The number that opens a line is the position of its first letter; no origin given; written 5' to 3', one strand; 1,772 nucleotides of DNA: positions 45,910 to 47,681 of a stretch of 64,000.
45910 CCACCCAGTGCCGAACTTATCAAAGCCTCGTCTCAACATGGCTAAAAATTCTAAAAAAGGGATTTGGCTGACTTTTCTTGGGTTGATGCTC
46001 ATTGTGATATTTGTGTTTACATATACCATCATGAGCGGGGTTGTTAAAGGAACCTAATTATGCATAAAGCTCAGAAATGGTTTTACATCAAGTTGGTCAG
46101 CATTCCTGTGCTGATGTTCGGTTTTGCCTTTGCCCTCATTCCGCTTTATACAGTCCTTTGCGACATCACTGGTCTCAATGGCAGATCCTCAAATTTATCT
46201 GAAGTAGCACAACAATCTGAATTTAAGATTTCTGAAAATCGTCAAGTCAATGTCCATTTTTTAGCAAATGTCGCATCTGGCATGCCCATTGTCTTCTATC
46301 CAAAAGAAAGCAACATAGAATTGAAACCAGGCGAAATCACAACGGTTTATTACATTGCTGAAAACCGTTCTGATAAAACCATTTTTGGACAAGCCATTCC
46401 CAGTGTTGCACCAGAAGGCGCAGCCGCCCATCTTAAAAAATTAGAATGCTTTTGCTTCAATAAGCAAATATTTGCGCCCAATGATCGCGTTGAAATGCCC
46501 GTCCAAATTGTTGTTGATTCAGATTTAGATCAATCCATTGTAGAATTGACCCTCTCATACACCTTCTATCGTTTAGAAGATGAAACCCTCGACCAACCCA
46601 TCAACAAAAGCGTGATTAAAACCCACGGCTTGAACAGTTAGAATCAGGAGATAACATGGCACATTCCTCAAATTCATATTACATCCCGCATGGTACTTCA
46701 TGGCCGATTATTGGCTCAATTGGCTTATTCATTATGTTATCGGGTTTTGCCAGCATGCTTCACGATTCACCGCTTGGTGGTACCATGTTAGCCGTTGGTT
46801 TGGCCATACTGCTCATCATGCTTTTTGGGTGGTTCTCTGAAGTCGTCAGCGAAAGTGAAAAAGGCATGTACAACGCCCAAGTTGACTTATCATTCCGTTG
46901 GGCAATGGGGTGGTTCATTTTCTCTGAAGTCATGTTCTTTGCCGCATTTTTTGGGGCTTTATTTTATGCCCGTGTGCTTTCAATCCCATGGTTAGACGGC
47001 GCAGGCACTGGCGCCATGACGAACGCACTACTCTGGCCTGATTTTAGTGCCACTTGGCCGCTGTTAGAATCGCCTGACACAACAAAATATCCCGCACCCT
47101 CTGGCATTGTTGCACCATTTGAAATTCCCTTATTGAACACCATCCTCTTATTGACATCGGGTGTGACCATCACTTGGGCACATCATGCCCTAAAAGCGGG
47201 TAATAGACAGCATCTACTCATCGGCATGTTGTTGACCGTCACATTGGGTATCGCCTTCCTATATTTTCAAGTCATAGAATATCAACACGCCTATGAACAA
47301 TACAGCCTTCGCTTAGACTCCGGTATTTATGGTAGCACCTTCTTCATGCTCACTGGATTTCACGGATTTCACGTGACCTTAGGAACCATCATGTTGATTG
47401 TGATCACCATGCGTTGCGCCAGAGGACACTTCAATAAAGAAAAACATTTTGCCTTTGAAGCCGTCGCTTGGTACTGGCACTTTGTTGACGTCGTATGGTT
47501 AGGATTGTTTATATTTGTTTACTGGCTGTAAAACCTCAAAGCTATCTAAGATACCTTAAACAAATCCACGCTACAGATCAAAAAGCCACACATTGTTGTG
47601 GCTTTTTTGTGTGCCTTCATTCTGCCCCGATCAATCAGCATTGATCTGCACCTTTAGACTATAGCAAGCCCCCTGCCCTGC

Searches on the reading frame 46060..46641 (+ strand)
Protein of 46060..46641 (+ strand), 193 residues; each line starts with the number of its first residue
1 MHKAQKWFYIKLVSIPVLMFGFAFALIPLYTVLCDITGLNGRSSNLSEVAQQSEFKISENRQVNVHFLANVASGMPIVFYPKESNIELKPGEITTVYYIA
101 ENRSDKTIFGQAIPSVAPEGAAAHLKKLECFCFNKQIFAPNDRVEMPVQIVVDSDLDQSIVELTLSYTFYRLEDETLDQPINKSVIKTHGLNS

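Call 5: search_protein_families(library=ncbifam, proteins=[window:46060-46641:+], max_evalue=0.01)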
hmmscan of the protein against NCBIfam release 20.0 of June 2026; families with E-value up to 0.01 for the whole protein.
window:46060-46641:+ (193 aa): 2 families
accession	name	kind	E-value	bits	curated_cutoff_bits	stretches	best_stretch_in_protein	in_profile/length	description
NF003465.0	PRK05089.1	equivalog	3e-61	206.3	162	1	4-180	10-182/189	cytochrome c oxidase assembly protein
NF047614.1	LIC11469_fam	equivalog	0.0012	18.6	150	1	74-144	80-150/191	LIC11469 family lipoprotein adhesin Lsa20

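Call 6: search_protein_families(library=pfam, proteins=[window:46060-46641:+], max_evalue=0.01)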
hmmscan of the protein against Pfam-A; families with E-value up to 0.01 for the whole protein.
window:46060-46641:+ (193 aa): 1 family
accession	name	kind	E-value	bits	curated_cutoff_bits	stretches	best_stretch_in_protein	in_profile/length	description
PF04442.19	CtaG_Cox11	-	5.5e-45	153.5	25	1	26-171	1-148/148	Cytochrome c oxidase assembly protein CtaG/Cox11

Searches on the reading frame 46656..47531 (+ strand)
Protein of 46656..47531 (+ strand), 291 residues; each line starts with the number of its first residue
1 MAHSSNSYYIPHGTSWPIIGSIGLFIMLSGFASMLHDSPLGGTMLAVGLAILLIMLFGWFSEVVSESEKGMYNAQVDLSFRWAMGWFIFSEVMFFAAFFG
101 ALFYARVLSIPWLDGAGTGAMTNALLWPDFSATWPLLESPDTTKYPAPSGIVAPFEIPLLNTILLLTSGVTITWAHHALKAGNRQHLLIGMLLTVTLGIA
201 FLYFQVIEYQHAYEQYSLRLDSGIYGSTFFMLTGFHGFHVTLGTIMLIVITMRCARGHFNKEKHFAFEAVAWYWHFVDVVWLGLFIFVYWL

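Call 5: search_protein_families(library=ncbifam, proteins=[window:46656-47531:+], max_evalue=0.01)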
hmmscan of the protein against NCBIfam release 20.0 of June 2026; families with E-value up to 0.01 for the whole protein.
window:46656-47531:+ (291 aa): 4 families
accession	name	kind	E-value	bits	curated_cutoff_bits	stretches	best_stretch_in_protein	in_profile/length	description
NF050119.1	aa3_CtaE_Actin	exception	2e-28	100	190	1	158-290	56-188/190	aa3-type cytochrome oxidase subunit III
TIGR02842.1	CyoC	equivalog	2.9e-25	89.6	223.75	1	121-290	10-176/180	cytochrome o ubiquinol oxidase subunit III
TIGR02897.1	QoxC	equivalog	5.6e-21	75.5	239.9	1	156-289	53-185/190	cytochrome aa3 quinol oxidase subunit III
NF007944.0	PRK10663.1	equivalog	6e-20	71.9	340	1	154-290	65-200/204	cytochrome o ubiquinol oxidase subunit III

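Call 6: search_protein_families(library=pfam, proteins=[window:46656-47531:+], max_evalue=0.01)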
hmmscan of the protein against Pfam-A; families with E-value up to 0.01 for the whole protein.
window:46656-47531:+ (291 aa): 1 family
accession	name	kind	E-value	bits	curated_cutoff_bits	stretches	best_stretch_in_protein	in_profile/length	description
PF00510.24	COX3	-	1.3e-64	219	23.8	2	147-290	114-255/258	Cytochrome c oxidase subunit III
